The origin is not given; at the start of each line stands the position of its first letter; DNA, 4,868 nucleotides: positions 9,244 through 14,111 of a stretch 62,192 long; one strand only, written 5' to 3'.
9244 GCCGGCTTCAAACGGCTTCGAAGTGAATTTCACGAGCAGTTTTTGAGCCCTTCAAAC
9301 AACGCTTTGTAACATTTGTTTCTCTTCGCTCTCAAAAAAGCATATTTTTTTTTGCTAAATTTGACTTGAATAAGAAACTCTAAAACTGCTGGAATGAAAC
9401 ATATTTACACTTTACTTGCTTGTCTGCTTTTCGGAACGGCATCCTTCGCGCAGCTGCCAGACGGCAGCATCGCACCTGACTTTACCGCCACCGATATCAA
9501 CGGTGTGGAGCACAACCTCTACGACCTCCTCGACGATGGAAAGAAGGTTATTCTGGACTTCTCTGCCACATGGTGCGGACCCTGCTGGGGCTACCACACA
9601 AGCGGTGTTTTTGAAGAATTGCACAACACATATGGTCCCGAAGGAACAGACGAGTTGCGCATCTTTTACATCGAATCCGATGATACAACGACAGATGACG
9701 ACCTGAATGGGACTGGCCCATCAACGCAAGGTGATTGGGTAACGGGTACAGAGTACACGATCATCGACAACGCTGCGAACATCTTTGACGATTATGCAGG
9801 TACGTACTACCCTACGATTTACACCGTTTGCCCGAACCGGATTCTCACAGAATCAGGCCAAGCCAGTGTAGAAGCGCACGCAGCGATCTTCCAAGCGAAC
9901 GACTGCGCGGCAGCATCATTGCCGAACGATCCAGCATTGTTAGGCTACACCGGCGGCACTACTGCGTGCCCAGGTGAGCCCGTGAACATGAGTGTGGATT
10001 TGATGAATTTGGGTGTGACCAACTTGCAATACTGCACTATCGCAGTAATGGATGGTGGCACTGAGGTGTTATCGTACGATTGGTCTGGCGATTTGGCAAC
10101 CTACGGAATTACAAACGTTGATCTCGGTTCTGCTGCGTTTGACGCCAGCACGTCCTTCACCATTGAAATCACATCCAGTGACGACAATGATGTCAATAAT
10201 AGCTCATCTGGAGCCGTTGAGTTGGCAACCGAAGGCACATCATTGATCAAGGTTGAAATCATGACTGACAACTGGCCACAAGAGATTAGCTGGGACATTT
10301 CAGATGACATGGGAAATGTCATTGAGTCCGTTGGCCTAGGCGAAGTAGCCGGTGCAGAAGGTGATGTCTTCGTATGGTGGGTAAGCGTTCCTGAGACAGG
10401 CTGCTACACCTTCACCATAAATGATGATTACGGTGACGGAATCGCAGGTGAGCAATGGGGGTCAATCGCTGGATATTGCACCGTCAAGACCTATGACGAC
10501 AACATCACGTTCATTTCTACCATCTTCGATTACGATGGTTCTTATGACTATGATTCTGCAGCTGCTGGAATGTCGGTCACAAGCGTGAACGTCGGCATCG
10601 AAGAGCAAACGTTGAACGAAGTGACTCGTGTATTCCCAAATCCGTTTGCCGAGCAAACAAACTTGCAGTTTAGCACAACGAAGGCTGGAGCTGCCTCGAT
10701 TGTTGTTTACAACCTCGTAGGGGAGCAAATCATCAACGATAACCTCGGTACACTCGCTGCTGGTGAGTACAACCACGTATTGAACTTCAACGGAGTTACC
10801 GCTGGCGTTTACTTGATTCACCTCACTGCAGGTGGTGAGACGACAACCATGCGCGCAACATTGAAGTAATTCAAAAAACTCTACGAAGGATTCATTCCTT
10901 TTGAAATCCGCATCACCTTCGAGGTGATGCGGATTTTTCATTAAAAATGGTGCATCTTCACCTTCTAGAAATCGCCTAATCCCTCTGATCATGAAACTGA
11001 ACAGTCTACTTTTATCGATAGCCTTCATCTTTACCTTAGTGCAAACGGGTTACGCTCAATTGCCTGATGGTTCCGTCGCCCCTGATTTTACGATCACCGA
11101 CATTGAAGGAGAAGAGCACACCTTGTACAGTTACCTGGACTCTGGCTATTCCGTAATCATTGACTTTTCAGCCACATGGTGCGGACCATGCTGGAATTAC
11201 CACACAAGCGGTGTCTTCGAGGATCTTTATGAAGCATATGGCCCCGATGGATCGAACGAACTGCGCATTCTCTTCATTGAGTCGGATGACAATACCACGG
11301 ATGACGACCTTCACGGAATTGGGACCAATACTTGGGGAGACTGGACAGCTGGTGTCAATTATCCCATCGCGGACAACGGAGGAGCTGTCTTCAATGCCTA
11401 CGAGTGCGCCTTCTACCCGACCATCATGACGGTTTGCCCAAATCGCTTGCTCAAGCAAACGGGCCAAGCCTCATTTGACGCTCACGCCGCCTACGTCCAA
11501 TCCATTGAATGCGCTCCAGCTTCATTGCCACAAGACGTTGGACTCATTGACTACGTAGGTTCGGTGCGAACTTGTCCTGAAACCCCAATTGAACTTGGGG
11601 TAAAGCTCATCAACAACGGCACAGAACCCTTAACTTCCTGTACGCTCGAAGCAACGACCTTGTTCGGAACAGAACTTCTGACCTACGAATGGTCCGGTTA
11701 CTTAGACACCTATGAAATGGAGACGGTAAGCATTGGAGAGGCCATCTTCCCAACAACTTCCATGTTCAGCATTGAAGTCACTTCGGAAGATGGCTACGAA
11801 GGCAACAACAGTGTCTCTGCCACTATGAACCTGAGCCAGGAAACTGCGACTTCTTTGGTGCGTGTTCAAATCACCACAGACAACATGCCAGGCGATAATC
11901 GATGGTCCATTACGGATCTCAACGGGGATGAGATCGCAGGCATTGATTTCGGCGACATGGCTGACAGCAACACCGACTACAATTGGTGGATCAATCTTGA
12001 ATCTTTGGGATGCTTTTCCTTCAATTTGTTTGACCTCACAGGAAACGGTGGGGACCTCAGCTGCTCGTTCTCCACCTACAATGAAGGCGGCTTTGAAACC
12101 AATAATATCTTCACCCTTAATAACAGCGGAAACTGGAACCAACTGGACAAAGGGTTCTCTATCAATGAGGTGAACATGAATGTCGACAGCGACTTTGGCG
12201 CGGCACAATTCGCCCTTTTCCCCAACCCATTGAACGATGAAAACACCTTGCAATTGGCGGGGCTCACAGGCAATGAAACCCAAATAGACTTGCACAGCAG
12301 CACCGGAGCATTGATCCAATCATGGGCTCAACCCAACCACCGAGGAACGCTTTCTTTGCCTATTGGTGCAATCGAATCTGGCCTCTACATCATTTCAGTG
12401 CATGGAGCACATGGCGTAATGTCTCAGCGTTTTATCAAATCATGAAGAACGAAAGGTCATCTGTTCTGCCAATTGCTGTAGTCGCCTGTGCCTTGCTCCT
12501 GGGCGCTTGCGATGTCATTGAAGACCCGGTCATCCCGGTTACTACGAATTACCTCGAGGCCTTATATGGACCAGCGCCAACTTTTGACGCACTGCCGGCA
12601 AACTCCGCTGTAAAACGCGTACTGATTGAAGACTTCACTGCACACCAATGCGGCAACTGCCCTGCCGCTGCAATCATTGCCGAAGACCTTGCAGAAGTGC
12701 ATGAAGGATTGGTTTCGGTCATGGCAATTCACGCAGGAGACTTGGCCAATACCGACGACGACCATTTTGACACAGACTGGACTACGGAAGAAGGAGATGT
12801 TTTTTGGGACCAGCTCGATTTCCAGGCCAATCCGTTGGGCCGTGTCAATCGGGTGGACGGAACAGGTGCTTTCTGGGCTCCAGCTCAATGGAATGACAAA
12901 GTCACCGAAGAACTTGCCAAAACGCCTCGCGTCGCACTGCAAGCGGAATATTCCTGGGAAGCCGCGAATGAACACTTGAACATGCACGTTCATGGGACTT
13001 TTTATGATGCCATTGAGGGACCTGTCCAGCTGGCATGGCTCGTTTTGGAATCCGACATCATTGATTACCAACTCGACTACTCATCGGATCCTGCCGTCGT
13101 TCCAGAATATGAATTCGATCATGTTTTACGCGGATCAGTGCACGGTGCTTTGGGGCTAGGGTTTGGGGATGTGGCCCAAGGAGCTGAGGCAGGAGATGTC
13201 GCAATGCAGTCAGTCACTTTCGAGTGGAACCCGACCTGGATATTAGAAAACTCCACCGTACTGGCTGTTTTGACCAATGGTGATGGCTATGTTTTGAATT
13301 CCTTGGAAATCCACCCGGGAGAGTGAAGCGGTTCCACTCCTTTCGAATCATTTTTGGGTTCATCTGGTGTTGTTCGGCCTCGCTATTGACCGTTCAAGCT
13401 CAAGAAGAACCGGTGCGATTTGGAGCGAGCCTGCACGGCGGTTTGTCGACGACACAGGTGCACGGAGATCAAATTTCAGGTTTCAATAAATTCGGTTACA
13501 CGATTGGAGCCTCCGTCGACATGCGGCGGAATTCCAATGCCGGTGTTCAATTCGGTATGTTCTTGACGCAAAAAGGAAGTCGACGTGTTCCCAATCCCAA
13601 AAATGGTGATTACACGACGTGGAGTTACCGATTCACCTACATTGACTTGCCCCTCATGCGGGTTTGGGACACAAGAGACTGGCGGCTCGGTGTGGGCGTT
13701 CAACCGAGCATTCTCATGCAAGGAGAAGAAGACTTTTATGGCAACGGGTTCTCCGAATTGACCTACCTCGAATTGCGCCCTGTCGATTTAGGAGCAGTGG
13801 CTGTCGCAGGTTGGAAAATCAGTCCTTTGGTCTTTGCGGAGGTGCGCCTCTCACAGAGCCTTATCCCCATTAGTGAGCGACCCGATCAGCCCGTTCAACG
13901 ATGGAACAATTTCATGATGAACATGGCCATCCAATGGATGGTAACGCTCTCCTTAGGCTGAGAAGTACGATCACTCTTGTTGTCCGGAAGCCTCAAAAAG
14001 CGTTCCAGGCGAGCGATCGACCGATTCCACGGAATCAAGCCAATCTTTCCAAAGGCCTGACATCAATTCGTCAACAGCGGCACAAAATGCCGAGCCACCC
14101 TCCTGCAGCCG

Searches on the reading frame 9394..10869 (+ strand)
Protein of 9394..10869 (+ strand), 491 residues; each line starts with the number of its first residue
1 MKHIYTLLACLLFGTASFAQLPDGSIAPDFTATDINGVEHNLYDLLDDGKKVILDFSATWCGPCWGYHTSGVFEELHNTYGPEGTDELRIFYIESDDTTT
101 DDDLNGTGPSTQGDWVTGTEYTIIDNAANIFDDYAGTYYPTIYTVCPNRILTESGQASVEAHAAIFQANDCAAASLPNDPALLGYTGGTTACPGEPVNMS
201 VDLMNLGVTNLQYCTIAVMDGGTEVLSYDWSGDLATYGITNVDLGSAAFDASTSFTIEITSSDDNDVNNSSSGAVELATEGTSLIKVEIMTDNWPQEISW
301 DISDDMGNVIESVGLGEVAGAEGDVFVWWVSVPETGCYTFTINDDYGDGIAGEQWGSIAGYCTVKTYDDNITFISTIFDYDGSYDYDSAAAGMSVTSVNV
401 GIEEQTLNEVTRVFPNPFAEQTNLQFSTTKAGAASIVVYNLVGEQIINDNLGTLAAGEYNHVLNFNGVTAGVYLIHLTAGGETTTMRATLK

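Call 10: search_protein_families(library=pfam, proteins=[window:9394-10869:+], max_evalue=0.001)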
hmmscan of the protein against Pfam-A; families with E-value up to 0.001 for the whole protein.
window:9394-10869:+ (491 aa): 4 families
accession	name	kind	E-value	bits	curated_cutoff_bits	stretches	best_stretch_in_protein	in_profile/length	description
PF18962.6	Por_Secre_tail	-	2.8e-10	40.8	27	1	413-485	1-70/75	Secretion system C-terminal sorting domain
PF00578.27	AhpC-TSA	-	4.5e-05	23.8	26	1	24-64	2-41/124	AhpC/TSA family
PF08534.16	Redoxin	-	9.1e-05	22.7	26.6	1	24-88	3-66/148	Redoxin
PF00085.26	Thioredoxin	-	0.00023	21.6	23.5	1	46-81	15-48/103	Thioredoxin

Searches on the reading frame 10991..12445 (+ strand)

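Call 10: search_protein_families(library=pfam, proteins=[window:10991-12445:+], max_evalue=0.001)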
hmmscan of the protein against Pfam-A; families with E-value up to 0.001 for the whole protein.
window:10991-12445:+ (484 aa): 4 families
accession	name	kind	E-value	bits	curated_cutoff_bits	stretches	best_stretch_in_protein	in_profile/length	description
PF18962.6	Por_Secre_tail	-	5.2e-07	30.3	27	1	409-481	1-73/75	Secretion system C-terminal sorting domain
PF00578.27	AhpC-TSA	-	3.1e-05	24.3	26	1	27-139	2-100/124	AhpC/TSA family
PF08534.16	Redoxin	-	6.7e-05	23.2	26.6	1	27-140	3-105/148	Redoxin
PF00085.26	Thioredoxin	-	0.00063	20.2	23.5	0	53-83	19-47/103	Thioredoxin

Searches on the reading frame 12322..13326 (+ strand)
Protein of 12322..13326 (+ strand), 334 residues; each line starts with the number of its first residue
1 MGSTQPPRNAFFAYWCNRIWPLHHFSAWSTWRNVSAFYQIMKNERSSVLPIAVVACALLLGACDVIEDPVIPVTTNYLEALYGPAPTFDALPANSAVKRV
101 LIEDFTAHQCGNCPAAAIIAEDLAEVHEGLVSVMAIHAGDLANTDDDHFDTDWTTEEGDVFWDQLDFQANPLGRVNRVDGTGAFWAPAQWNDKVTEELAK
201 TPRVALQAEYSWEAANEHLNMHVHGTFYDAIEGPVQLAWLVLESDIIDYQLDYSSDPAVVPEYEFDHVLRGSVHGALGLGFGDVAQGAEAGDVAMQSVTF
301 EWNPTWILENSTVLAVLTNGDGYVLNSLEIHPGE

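Call 10: search_protein_families(library=pfam, proteins=[window:12322-13326:+], max_evalue=0.001)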
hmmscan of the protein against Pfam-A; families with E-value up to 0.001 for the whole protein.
window:12322-13326:+ (334 aa): 1 family
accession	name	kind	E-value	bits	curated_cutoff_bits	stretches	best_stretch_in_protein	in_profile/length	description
PF11551.14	Omp28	-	4.2e-15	56.5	34.9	1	160-332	3-167/171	Outer membrane protein Omp28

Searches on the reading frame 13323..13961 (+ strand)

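Call 10: search_protein_families(library=pfam, proteins=[window:13323-13961:+], max_evalue=0.001)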
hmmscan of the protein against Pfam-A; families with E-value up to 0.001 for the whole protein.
window:13323-13961:+ (212 aa): 2 families
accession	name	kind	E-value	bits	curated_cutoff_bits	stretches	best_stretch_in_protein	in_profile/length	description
PF13568.12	OMP_b-brl_2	-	1.4e-15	58.2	27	1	25-184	1-174/175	Outer membrane protein beta-barrel domain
PF13505.12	OMP_b-brl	-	2.8e-05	24.8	28.7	1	18-166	5-138/175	Outer membrane protein beta-barrel domain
